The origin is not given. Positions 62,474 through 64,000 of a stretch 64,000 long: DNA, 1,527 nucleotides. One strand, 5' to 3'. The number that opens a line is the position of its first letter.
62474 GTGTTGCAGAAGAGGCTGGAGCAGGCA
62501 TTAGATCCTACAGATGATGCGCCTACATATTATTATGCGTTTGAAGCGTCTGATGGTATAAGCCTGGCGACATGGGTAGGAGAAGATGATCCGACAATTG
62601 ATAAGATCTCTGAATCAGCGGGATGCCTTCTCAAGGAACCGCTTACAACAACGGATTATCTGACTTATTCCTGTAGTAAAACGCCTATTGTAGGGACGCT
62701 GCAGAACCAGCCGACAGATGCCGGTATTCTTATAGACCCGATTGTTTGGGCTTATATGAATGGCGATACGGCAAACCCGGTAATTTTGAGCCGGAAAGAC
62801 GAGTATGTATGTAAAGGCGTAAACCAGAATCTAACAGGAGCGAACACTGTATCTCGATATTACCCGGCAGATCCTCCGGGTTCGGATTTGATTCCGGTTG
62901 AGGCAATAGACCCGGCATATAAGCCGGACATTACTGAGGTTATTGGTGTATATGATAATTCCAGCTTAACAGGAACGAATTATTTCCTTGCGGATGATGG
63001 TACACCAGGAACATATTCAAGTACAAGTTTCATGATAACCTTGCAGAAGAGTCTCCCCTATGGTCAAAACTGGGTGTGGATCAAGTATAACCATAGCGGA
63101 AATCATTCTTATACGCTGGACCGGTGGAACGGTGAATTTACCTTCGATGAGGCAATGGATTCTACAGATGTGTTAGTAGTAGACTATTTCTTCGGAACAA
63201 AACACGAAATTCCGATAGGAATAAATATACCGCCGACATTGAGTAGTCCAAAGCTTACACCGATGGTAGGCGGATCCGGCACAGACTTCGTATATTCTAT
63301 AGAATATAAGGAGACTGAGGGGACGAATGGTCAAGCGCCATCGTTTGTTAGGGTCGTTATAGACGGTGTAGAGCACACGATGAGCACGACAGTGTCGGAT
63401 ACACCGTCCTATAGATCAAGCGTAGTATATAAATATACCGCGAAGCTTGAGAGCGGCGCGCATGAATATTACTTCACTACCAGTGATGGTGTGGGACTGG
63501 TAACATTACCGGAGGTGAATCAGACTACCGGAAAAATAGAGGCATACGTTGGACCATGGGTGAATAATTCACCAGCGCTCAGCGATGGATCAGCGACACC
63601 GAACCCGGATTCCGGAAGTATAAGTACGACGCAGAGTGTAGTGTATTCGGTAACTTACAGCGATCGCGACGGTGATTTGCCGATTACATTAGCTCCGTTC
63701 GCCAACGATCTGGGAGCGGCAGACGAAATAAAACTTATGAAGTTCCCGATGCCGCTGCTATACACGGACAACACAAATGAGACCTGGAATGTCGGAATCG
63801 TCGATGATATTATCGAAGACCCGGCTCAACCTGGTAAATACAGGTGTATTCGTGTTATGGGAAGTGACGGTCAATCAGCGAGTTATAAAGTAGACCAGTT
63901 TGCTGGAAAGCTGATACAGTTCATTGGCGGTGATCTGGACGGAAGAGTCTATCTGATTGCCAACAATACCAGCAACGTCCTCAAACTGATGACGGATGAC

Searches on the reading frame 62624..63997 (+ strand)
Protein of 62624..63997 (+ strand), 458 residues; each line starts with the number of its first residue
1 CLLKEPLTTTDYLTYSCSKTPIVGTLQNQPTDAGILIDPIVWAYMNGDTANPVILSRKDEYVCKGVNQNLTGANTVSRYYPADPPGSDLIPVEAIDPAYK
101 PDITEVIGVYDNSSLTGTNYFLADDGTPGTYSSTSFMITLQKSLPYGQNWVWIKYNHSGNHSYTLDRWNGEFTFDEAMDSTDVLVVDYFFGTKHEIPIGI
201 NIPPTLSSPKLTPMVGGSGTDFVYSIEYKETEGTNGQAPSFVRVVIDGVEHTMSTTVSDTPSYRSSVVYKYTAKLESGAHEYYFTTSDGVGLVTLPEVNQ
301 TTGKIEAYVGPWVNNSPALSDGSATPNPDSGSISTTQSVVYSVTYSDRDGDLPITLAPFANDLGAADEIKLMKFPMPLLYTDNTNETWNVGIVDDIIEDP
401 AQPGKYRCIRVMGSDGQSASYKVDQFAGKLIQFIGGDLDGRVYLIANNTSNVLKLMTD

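Call 43: find_homologous_proteins(query=window:62624-63997:+, max_evalue=0.00001)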
Query window:62624-63997:+: 7218 candidates shared short words with the query, none scored E <= 0.00001.
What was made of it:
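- Tried and rejected: A word-index protein search with its last 458 visible residues found nothing (call 43).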

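Call 44: find_related_loci(query=window:62624-63997:+, collection=metagenome_contigs, flank=10000)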
Query window:62624-63997:+ (458 aa) in metagenome_contigs; peptide patterns used: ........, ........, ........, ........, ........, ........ (x = any residue, [..] = any of these).
44 stretches matched a pattern; 1 encode a relative of the query (tblastn E <= 1e-3); 1 distinct loci.
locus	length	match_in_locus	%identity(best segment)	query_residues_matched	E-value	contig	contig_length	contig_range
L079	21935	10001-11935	34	158-356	1e-17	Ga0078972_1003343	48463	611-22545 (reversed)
